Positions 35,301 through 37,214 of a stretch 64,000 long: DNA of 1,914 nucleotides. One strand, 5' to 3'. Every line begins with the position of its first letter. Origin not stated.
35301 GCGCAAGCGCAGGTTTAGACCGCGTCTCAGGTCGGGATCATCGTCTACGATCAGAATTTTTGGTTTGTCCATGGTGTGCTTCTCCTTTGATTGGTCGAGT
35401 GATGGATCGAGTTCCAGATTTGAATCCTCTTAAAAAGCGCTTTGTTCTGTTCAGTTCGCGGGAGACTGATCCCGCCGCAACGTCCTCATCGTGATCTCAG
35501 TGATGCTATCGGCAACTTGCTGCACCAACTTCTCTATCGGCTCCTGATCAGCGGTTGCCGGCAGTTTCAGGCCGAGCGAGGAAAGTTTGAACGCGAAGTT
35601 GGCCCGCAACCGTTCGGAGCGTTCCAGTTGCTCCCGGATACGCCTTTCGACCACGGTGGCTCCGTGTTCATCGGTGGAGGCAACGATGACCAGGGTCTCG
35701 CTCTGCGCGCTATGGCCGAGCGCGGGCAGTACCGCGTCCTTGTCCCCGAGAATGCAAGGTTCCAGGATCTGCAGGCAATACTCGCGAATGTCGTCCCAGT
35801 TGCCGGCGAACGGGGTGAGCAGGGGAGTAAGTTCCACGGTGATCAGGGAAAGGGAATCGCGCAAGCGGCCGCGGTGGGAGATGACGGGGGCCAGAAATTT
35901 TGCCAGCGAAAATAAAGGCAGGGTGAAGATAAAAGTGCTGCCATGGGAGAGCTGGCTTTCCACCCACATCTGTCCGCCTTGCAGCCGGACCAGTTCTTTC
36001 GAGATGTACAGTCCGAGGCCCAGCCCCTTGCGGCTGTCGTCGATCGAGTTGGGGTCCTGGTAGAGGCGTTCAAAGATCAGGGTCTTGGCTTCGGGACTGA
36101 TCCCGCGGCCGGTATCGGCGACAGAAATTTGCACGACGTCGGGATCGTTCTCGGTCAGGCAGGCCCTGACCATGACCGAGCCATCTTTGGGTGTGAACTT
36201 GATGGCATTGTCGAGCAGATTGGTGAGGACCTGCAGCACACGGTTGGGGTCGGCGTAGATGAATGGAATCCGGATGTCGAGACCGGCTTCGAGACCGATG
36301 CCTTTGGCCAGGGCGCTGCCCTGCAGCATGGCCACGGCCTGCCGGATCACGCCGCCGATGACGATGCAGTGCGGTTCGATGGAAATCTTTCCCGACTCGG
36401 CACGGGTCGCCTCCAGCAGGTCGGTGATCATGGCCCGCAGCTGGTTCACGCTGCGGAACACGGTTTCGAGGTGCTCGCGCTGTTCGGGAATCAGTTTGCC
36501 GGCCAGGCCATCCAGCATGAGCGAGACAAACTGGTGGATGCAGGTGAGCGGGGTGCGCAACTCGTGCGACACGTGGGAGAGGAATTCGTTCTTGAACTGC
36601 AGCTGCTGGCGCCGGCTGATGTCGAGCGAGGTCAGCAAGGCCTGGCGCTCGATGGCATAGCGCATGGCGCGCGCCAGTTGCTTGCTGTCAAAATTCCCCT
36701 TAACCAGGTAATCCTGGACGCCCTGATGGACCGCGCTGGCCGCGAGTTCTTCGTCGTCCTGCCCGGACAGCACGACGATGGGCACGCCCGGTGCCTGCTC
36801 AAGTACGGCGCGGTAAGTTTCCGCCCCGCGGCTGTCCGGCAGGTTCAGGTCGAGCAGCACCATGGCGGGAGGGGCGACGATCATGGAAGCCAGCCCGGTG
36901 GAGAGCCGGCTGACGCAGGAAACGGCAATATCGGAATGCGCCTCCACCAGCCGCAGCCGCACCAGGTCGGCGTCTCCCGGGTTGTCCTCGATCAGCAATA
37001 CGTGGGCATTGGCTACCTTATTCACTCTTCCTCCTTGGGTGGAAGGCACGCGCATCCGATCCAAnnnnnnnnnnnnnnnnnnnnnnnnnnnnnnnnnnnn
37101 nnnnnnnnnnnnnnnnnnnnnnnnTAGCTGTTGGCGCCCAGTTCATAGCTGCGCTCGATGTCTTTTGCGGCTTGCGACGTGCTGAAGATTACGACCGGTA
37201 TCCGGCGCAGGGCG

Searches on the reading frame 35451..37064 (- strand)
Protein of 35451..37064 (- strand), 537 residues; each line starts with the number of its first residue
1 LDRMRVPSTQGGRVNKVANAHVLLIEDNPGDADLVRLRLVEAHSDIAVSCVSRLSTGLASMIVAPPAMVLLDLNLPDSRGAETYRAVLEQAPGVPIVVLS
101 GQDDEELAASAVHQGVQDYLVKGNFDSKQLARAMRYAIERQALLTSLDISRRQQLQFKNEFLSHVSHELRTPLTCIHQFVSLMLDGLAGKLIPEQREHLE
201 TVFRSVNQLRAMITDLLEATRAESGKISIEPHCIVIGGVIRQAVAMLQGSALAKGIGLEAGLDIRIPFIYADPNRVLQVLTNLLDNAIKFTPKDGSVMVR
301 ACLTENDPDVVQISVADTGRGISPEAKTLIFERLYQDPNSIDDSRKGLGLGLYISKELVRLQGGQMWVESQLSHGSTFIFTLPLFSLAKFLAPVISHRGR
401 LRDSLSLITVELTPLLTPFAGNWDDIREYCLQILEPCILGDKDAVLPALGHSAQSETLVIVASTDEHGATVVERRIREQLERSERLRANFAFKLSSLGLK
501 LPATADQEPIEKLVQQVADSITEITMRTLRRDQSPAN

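Call 63: search_protein_families(library=pfam, proteins=[window:35451-37064:-], max_evalue=0.00001)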
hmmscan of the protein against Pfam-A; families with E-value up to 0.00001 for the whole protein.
window:35451-37064:- (537 aa): 3 families
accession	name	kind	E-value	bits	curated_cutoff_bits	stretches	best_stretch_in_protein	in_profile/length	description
PF02518.31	HATPase_c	-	4.9e-28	98.2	26.4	1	272-384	2-109/111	Histidine kinase-, DNA gyrase B-, and HSP90-like ATPase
PF00512.31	HisKA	-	6.2e-17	61.8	26.9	1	158-225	2-66/66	His Kinase A (phospho-acceptor) domain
PF00072.30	Response_reg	-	9e-14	52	30.2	1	22-133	1-109/111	Response regulator receiver domain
